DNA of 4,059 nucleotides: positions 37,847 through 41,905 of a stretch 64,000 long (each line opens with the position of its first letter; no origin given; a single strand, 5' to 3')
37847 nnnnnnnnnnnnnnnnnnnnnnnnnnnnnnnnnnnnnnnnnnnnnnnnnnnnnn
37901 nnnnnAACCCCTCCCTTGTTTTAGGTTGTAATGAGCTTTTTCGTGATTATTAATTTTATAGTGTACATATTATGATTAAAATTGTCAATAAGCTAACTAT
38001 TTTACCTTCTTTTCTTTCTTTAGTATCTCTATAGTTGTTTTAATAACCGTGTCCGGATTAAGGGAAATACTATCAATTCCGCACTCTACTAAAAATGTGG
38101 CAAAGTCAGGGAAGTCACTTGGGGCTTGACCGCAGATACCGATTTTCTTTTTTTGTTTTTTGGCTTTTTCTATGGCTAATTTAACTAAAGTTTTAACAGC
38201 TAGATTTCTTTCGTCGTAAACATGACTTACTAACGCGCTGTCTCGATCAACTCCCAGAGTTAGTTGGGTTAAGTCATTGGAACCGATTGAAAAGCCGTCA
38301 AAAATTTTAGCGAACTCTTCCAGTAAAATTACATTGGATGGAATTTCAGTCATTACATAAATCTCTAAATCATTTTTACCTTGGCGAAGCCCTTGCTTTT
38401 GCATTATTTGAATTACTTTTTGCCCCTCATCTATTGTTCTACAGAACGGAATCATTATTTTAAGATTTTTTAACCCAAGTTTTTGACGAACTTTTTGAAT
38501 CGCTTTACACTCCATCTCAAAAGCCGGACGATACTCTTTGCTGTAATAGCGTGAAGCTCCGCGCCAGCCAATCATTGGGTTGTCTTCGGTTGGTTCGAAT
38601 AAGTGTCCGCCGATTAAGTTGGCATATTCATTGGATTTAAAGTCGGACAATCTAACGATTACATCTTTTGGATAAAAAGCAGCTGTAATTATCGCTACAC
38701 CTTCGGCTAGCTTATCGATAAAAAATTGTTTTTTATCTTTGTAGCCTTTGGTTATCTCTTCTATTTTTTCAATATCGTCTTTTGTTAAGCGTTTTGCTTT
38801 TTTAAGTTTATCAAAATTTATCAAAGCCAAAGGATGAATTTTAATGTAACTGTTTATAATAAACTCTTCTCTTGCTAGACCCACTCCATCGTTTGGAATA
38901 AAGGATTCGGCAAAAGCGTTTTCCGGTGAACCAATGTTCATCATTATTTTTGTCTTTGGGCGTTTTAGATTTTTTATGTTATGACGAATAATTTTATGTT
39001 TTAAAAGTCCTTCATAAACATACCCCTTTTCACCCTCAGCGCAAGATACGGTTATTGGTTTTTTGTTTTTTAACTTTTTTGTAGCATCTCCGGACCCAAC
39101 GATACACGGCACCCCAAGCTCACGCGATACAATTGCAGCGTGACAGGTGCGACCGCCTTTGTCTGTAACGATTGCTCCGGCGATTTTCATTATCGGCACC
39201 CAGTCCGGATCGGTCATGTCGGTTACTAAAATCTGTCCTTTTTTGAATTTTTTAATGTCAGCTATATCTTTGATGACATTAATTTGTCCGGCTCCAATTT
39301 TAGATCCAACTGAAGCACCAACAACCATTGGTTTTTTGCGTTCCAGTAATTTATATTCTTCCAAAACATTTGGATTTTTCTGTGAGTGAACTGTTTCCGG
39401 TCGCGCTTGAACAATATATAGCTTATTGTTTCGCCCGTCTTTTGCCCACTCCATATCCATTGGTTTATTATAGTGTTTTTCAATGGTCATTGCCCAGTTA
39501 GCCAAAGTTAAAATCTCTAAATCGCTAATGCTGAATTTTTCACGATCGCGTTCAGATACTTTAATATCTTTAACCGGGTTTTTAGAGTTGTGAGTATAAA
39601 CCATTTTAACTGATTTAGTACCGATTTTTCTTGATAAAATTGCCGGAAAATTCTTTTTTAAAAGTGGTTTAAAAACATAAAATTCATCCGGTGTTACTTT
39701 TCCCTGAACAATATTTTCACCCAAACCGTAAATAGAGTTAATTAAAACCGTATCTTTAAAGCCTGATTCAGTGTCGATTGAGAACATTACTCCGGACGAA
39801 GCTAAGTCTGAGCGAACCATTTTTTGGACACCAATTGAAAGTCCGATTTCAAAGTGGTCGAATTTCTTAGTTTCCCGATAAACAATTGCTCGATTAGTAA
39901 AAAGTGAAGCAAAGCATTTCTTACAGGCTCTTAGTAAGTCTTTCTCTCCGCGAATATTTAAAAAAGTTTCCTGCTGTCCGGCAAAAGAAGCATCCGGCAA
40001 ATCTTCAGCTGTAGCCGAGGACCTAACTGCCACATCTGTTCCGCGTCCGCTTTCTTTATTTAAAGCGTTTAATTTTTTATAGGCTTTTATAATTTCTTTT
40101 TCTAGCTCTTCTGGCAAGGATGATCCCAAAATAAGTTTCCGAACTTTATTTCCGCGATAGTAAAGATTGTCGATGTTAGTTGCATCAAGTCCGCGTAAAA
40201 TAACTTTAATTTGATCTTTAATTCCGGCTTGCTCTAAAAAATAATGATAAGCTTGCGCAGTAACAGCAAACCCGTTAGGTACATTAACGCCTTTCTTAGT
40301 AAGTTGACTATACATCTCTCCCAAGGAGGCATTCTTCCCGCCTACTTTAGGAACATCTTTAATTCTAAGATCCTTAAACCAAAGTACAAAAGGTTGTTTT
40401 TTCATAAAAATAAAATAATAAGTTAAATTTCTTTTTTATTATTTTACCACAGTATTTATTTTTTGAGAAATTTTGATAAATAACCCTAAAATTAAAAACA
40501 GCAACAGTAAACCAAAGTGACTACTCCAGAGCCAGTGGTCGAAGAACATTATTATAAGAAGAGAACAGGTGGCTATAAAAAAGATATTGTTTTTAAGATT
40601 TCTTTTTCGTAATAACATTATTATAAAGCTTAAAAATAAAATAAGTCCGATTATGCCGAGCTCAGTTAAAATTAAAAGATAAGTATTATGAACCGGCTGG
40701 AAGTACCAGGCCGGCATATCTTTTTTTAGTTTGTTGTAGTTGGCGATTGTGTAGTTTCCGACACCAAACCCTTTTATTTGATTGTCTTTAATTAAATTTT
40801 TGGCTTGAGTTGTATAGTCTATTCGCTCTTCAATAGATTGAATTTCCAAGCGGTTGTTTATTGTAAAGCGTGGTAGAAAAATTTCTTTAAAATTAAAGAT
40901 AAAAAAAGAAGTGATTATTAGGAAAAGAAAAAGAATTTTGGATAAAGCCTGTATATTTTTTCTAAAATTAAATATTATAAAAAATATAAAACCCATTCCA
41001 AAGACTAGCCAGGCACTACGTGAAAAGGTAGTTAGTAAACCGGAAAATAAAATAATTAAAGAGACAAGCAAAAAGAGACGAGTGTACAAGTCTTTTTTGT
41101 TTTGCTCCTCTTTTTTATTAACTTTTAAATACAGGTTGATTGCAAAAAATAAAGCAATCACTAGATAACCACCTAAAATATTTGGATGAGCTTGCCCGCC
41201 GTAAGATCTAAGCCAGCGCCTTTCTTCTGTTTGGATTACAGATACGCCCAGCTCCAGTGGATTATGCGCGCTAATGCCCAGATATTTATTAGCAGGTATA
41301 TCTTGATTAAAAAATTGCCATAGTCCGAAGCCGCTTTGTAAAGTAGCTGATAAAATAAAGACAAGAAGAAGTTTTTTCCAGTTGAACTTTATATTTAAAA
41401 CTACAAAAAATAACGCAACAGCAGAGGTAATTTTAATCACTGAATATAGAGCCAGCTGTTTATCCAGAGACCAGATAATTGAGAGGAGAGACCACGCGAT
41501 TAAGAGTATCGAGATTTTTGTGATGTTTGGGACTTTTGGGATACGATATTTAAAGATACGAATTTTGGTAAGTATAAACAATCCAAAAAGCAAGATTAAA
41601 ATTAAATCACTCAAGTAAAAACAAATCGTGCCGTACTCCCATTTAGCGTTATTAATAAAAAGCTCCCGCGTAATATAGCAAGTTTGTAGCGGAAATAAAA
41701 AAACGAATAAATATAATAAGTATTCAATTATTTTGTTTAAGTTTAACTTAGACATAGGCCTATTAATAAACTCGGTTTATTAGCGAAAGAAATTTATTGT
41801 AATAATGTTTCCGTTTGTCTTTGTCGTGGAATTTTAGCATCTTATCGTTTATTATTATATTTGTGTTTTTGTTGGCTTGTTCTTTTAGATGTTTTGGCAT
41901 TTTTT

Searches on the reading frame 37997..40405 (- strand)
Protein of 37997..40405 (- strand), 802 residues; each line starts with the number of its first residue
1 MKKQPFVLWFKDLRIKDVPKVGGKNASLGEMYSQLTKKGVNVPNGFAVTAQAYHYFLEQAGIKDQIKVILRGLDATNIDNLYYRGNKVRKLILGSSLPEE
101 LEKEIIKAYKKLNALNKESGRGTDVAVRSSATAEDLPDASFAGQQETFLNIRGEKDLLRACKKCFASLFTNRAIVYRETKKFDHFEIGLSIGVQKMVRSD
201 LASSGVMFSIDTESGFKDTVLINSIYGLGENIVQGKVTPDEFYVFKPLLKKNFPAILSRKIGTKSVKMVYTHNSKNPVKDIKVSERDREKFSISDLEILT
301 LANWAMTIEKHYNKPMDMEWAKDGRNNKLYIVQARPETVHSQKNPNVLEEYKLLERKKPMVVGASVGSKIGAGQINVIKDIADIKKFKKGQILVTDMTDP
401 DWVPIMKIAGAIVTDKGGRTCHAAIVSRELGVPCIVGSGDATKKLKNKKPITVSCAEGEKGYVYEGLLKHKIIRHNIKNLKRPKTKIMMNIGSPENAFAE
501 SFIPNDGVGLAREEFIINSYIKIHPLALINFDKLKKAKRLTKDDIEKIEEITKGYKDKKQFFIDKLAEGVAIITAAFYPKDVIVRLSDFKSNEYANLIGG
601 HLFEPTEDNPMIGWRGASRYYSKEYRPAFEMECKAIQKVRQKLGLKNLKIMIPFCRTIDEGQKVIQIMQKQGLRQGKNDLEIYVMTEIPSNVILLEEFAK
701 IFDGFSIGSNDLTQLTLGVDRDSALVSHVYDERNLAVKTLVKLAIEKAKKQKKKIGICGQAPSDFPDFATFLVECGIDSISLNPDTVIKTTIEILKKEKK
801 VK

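Call 7: search_protein_families(library=pfam, proteins=[window:37997-40405:-])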
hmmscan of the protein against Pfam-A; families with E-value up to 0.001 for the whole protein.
window:37997-40405:- (802 aa): 3 families
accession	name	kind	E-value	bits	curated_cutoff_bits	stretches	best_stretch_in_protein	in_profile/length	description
PF01326.24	PPDK_N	-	4.5e-126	421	27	1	19-346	2-318/328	Pyruvate phosphate dikinase, AMP/ATP-binding domain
PF02896.24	PEP-utilizers_C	-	2.4e-63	214.5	22.8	1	483-796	18-290/293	PEP-utilising enzyme, PEP-binding domain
PF00391.29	PEP-utilizers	-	8.6e-27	93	23.1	1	387-458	1-72/72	PEP-utilising enzyme, mobile domain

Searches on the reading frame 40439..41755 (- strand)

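Call 7: search_protein_families(library=pfam, proteins=[window:40439-41755:-])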
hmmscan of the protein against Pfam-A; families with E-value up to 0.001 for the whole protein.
window:40439-41755:- (438 aa): 1 family
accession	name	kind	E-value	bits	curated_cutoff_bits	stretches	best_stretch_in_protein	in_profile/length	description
PF04932.20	Wzy_C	-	2.5e-19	70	31.7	1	232-375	2-149/149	O-Antigen ligase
